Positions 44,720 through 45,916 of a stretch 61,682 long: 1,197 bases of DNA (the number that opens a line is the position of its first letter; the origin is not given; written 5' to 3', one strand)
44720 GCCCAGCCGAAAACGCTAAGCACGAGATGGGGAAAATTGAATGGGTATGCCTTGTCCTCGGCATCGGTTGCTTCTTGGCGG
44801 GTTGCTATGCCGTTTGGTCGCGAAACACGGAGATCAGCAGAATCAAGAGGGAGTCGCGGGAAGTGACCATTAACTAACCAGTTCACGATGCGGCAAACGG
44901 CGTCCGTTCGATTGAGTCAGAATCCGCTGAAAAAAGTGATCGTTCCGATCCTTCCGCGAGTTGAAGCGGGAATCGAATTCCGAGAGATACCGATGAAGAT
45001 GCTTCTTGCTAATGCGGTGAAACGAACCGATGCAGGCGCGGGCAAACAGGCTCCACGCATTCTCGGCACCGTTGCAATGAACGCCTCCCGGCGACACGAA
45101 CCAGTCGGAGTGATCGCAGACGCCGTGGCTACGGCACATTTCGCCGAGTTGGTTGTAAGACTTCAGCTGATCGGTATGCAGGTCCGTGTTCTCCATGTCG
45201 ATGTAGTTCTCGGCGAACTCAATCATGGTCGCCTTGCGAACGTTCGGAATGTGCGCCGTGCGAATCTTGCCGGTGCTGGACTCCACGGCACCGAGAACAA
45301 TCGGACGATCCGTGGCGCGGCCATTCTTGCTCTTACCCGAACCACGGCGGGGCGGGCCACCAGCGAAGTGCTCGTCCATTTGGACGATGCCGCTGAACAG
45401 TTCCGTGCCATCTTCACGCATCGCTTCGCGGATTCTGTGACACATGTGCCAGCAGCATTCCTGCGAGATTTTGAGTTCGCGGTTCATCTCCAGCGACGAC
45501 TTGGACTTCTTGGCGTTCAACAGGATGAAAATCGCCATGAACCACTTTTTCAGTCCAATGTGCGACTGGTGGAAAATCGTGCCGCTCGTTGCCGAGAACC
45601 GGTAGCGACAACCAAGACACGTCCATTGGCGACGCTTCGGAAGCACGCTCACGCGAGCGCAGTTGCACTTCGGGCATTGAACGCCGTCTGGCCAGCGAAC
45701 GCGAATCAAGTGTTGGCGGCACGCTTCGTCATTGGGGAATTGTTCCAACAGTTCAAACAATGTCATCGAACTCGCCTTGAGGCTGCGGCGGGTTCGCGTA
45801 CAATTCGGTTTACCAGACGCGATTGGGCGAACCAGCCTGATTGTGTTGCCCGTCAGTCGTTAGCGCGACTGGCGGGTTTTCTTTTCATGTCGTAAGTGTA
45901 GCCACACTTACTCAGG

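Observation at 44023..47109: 3.09-kb lower-GC cassette bounded by perfect 26-bp inverted repeats: candidate IS1595-family transporter IS carrying an uncharacterised five-ORF cargo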

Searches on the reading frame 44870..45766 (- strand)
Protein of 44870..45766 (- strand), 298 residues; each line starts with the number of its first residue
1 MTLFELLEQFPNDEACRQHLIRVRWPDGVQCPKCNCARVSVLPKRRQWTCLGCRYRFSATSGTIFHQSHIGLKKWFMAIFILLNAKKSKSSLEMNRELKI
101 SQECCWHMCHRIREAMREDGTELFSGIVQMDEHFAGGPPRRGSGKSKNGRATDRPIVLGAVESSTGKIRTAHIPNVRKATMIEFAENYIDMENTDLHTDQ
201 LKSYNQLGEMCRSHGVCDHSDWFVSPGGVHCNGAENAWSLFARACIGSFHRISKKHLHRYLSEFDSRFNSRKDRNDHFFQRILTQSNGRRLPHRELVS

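Call 6: search_protein_families(library=pfam, proteins=[window:44870-45766:-], max_evalue=0.1)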
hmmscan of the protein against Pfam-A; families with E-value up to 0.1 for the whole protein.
window:44870-45766:- (298 aa): 3 families
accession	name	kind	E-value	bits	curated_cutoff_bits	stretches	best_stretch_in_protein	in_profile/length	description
PF12762.13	DDE_Tnp_IS1595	-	6.7e-29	101.3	27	1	125-269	3-153/153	ISXO2-like transposase domain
PF12760.12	Zn_ribbon_IS1595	-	4.1e-12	46.3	25.4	1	11-55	1-45/46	Transposase zinc-ribbon domain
PF15749.10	MRNIP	-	0.066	14.4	27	0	29-58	2-31/106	MRN-interacting protein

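Call 7: find_encoding_contigs(protein=window:44870-45766:-, flank=6000, max_places=10)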
Protein window:44870-45766:- (298 aa): 1 contig read that carries it; 1 place shown.
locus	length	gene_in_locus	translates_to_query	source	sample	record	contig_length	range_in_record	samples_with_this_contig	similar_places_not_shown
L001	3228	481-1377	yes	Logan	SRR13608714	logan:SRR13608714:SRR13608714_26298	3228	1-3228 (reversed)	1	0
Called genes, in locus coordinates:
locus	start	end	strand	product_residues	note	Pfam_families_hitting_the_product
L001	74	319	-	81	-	PF21983:NikA-like (weak)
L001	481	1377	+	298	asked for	PF12760:Zn_ribbon_IS1595, PF12762:DDE_Tnp_IS1595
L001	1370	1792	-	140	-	-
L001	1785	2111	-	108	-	-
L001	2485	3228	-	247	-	?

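Call 8: find_homologous_proteins(query=window:44870-45766:-)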
Query window:44870-45766:- (298 aa): 1811 proteins with E <= 0.001 among 2043 candidates; the best 120 are listed.
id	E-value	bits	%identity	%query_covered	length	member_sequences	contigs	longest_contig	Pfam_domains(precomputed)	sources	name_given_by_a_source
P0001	2.8e-194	662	94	100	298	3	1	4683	PF12760.13,PF12762.14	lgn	-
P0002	2.1e-177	607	86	100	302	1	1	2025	PF12760.13,PF12762.14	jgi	jgi:transposase-like protein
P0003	4.4e-170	583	81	100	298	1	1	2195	PF12760.13,PF12762.14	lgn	-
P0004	5.4e-153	527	74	100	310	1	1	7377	PF12760.13,PF12762.14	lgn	-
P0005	3.3e-152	524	74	100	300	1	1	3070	PF12760.13,PF12762.14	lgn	-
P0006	5.5e-149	514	73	100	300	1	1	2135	PF12760.13,PF12762.14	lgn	-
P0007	6.5e-149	513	73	100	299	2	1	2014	PF12760.13,PF12762.14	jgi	jgi:transposase-like protein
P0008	1.0e-143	496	73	95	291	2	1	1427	PF12760.13,PF12762.14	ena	-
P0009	3.1e-134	465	65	100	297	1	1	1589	PF12760.13,PF12762.14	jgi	jgi:transposase-like protein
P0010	3.0e-133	462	64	100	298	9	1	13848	PF12760.13,PF12762.14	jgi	jgi:transposase-like protein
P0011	2.4e-131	456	65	100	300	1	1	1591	PF12760.13,PF12762.14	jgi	jgi:transposase-like protein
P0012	9.7e-131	454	65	100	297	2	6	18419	PF12760.13,PF12762.14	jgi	jgi:transposase-like protein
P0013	1.3e-129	450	64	100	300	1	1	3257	PF12760.13,PF12762.14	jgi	jgi:transposase-like protein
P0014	4.0e-129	448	64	100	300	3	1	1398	PF12760.13,PF12762.14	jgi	jgi:transposase-like protein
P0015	4.6e-128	445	64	100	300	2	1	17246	PF12760.13,PF12762.14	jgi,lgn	jgi:transposase-like protein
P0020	3.1e-123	429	62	100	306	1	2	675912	PF12760.13,PF12762.14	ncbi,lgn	-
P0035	2.5e-96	341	51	100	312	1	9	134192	PF12760.13,PF12762.14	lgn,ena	-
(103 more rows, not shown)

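Call 9: find_encoding_contigs(protein=P0001, flank=6000, max_places=6)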
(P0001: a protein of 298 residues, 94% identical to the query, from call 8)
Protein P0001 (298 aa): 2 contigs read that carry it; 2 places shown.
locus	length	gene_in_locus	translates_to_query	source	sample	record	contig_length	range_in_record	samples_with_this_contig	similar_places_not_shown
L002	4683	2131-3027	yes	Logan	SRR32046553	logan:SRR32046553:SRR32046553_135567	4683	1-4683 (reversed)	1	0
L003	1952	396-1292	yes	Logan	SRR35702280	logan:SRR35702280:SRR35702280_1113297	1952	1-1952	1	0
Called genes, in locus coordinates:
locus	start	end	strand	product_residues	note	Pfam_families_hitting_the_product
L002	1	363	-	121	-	?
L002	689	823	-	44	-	-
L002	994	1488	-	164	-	-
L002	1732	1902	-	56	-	PF21983:NikA-like (weak)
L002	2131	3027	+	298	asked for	PF12760:Zn_ribbon_IS1595, PF12762:DDE_Tnp_IS1595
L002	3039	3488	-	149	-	-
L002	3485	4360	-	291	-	PF20505:DUF6731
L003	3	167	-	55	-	?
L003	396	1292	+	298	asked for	PF12760:Zn_ribbon_IS1595, PF12762:DDE_Tnp_IS1595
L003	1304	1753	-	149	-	-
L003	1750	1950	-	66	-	?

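Call 10: find_encoding_contigs(protein=P0004, flank=6000, max_places=6)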
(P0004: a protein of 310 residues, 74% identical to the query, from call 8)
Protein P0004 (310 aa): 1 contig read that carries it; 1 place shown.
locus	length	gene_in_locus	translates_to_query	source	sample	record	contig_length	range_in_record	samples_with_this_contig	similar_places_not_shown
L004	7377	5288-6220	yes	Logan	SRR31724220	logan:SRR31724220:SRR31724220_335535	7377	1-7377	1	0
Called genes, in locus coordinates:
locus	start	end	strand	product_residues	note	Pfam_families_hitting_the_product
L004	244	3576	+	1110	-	PF23500:DUF7133, PF13646:HEAT_2 (weak), PF00034:Cytochrom_C (faint)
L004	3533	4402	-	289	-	PF01135:PCMT (weak), PF01209:Ubie_methyltran, PF08704:GCD14 (weak), PF13489:Methyltransf_23, PF08241:Methyltransf_11, PF08242:Methyltransf_12, PF13649:Methyltransf_25, PF13847:Methyltransf_31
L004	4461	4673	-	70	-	-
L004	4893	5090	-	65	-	PF21983:NikA-like (weak)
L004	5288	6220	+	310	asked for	PF12760:Zn_ribbon_IS1595, PF12762:DDE_Tnp_IS1595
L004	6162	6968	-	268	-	-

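Call 11: find_encoding_contigs(protein=P0012, flank=6000, max_places=8)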
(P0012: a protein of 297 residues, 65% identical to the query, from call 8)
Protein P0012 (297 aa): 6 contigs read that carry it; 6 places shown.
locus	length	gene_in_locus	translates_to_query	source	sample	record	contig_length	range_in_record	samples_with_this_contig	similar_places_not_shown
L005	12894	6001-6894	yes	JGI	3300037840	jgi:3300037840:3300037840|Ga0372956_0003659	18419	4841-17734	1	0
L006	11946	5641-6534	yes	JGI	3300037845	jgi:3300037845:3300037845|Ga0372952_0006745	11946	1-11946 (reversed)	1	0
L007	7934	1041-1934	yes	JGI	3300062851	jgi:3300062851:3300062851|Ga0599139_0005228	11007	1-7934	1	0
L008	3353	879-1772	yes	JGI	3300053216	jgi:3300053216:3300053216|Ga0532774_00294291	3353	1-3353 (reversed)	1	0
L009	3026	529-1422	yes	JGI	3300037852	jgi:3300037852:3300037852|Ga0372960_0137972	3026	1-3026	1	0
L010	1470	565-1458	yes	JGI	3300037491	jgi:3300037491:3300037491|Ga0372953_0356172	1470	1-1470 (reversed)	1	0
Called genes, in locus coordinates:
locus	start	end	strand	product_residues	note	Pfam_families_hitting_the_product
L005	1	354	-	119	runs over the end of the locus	PF03965:Penicillinase_R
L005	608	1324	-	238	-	-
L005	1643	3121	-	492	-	PF07394:DUF1501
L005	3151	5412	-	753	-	PF13442:Cytochrome_CBB3 (faint), PF07635:PSCyt1, PF07583:PSCyt2, PF07587:PSD1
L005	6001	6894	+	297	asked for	PF12760:Zn_ribbon_IS1595, PF12762:DDE_Tnp_IS1595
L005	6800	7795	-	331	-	-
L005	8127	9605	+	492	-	PF00857:Isochorismatase (weak), PF06283:ThuA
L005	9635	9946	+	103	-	-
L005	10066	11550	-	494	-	-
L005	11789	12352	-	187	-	PF13580:SIS_2, PF01380:SIS (faint)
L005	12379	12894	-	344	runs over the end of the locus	PF00294:PfkB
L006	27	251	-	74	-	-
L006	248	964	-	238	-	-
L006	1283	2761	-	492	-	PF07394:DUF1501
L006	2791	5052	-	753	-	PF13442:Cytochrome_CBB3 (faint), PF07635:PSCyt1, PF07583:PSCyt2, PF07587:PSD1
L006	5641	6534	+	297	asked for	PF12760:Zn_ribbon_IS1595, PF12762:DDE_Tnp_IS1595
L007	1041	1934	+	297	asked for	PF12760:Zn_ribbon_IS1595, PF12762:DDE_Tnp_IS1595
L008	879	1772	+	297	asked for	PF12760:Zn_ribbon_IS1595, PF12762:DDE_Tnp_IS1595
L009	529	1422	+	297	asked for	PF12760:Zn_ribbon_IS1595, PF12762:DDE_Tnp_IS1595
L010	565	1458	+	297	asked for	PF12760:Zn_ribbon_IS1595, PF12762:DDE_Tnp_IS1595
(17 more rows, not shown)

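Call 12: find_encoding_contigs(protein=P0020, flank=6000, max_places=6)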
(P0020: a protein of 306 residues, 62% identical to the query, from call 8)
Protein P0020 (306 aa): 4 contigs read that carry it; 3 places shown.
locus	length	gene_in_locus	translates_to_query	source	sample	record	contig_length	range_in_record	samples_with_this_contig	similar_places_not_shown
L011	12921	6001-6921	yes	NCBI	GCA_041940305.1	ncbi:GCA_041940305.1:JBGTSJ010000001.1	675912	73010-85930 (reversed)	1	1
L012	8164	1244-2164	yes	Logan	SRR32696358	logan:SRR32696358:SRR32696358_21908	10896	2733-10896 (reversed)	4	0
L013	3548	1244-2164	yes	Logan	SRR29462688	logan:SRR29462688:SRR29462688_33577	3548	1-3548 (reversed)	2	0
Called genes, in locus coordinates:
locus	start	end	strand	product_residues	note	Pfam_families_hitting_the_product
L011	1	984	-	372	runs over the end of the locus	PF02746:MR_MLE_N, PF13378:MR_MLE_C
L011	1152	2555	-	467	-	PF07394:DUF1501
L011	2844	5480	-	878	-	PF07635:PSCyt1, PF07583:PSCyt2, PF07587:PSD1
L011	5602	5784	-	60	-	PF21983:NikA-like (weak)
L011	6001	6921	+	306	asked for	PF12760:Zn_ribbon_IS1595, PF12762:DDE_Tnp_IS1595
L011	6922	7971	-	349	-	-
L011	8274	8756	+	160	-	-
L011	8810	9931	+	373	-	PF00266:Aminotran_5, PF22580:KYNU_C (weak)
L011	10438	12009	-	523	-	PF01841:Transglut_core, PF13471:Transglut_core3 (weak)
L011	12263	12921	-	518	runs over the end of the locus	-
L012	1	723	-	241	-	?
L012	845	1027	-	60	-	PF21983:NikA-like (weak)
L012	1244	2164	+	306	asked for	PF12760:Zn_ribbon_IS1595, PF12762:DDE_Tnp_IS1595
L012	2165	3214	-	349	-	-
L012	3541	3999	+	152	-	-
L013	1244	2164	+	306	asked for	PF12760:Zn_ribbon_IS1595, PF12762:DDE_Tnp_IS1595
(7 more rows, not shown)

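Call 26: search_protein_families(library=pfam, proteins=[L002:3485-4360:-, L002:3039-3488:-, L002:994-1488:-, L002:689-823:-, L004:6162-6968:-, L005:6800-7795:-, L011:6922-7971:-], max_evalue=0.1)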
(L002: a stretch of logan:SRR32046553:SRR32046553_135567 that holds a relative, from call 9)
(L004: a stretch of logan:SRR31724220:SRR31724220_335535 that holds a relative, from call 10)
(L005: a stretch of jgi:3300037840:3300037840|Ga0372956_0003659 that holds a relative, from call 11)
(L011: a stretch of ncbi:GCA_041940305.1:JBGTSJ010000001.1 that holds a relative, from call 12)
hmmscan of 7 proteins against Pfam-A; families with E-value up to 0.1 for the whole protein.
L002:3485-4360:- (291 aa): 2 families
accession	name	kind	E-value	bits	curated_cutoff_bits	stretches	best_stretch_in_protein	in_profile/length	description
PF20505.3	DUF6731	-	4.2e-22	79.5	27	1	23-257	32-270/295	Family of unknown function (DUF6731)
PF04415.17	DUF515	-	0.035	13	29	0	214-288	80-152/449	Protein of unknown function (DUF515)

L002:3039-3488:- (149 aa): 0 families

L002:994-1488:- (164 aa): 3 families
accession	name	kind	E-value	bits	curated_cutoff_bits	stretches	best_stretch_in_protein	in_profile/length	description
PF15814.10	FAM199X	-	0.032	13.8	27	1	10-81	181-248/320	Protein family FAM199X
PF17054.10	JUPITER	-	0.048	13.6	27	1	49-91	134-176/359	Microtubule-Associated protein Jupiter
PF05642.16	Sporozoite_P67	-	0.062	11.8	28.9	1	17-69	241-296/727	Sporozoite P67 surface antigen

L002:689-823:- (44 aa): 0 families

L004:6162-6968:- (268 aa): 0 families

L005:6800-7795:- (331 aa): 1 family
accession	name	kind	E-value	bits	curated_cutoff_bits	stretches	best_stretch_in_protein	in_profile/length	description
PF04977.20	DivIC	-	0.07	13.4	28.9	0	77-129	5-53/80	Septum formation initiator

L011:6922-7971:- (349 aa): 0 families

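Call 27: search_protein_families(library=padloc, proteins=[L002:3485-4360:-, L002:3039-3488:-, L002:994-1488:-, L004:6162-6968:-, L005:6800-7795:-, L011:6922-7971:-], max_evalue=0.1)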
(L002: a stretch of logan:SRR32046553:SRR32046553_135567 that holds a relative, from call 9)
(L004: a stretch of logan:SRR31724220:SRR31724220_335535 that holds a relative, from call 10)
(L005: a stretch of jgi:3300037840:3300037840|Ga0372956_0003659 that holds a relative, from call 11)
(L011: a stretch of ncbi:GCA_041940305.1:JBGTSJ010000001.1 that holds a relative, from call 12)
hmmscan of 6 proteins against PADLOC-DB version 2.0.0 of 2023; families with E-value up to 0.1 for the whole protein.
L002:3485-4360:- (291 aa): 0 families

L002:3039-3488:- (149 aa): 1 family
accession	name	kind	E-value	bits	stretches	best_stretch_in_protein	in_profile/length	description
PDLC02340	RexB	-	0.00062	18.1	1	39-85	38-83/141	RexB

L002:994-1488:- (164 aa): 0 families

L004:6162-6968:- (268 aa): 0 families

L005:6800-7795:- (331 aa): 0 families

L011:6922-7971:- (349 aa): 0 families

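Call 29: find_related_loci(query=A1, collection=metagenome_contigs, flank=6000)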
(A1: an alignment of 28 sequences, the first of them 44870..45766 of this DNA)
Query A1 (298 aa) in metagenome_contigs; peptide patterns used: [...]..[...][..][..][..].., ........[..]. (x = any residue, [..] = any of these).
600 stretches matched a pattern (row limit reached: there are more); 579 encode a relative of the query (tblastn E <= 1e-3); the best 80 are kept; 80 distinct loci.
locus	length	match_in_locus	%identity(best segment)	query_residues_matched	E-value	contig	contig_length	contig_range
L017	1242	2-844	52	21-297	2e-100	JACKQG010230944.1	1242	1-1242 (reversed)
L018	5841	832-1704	43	1-297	1e-79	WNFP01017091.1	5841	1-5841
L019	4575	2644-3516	42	1-297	4e-78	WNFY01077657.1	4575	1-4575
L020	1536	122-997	42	1-298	6e-82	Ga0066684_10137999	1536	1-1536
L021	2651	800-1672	42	1-297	3e-78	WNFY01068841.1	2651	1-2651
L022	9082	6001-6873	42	1-297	5e-76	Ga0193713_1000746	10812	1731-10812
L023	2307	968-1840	41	1-297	3e-78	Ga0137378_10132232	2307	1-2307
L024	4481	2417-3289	42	1-297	9e-75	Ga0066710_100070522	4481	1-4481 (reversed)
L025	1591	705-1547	43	1-283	2e-78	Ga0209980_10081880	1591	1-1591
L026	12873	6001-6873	41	1-297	3e-74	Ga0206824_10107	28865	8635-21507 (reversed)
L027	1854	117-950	40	1-285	3e-75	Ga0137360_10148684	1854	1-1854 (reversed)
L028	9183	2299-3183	39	1-298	7e-71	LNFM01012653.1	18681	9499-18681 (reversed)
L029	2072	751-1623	41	1-297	8e-73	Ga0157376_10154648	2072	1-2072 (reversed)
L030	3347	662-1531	39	1-297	3e-68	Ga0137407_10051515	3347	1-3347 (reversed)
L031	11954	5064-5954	38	3-298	4e-67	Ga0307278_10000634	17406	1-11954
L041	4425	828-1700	37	1-297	9e-64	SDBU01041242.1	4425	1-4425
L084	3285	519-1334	36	1-273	7e-58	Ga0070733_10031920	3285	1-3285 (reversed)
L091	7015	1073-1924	35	1-282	5e-57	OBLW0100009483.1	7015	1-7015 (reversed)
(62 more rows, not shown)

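Call 37: find_encoding_contigs(protein=P0010, flank=5000, max_places=4)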
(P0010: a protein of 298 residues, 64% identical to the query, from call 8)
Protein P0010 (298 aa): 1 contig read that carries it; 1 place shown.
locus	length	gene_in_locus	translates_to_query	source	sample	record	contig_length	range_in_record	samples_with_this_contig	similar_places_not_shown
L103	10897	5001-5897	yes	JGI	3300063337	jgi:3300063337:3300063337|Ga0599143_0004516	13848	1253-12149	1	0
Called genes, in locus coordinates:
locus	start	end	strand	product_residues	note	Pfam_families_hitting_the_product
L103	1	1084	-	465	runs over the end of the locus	PF00083:Sugar_tr, PF07690:MFS_1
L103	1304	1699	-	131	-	-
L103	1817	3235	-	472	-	PF01011:PQQ (faint), PF13360:PQQ_2, PF13570:Beta-prop_ACSF4 (faint), PF13360:PQQ_2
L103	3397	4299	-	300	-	PF00701:DHDPS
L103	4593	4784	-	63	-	-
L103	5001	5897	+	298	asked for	PF12760:Zn_ribbon_IS1595, PF12762:DDE_Tnp_IS1595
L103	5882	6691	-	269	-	-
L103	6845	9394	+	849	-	PF07626:PSD3, PF07637:PSD5, PF07631:PSD4, PF07627:PSCyt3, PF07624:PSD2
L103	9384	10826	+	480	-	PF07586:HXXSHH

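Call 38: find_encoding_contigs(protein=P0015, flank=5000, max_places=4)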
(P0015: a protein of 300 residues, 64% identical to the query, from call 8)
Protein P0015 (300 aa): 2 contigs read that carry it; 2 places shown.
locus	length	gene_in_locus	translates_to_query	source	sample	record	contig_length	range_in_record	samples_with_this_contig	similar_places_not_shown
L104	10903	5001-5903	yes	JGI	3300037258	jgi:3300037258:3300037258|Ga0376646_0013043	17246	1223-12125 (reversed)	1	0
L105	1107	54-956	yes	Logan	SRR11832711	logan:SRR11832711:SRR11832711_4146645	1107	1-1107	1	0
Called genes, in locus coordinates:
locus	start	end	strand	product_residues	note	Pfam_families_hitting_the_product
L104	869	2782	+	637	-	PF02369:Big_1 (faint), PF10670:DUF4198 (faint), PF13620:CarboxypepD_reg, PF13715:CarbopepD_reg_2 (faint), PF17210:SdrD_B (faint), PF20598:DUF6795 (faint), PF22904:NOMO1-like_2nd (faint), PF13620:CarboxypepD_reg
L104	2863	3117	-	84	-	PF01016:Ribosomal_L27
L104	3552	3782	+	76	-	-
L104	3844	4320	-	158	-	-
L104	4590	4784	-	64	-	-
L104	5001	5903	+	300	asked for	PF12760:Zn_ribbon_IS1595, PF12762:DDE_Tnp_IS1595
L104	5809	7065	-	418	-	-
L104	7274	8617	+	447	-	PF07394:DUF1501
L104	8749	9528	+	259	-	PF00106:adh_short, PF08659:KR, PF13561:adh_short_C2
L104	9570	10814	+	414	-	PF06792:UPF0261, PF23189:UPF0261_C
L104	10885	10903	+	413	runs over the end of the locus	?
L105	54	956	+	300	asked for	PF12760:Zn_ribbon_IS1595, PF12762:DDE_Tnp_IS1595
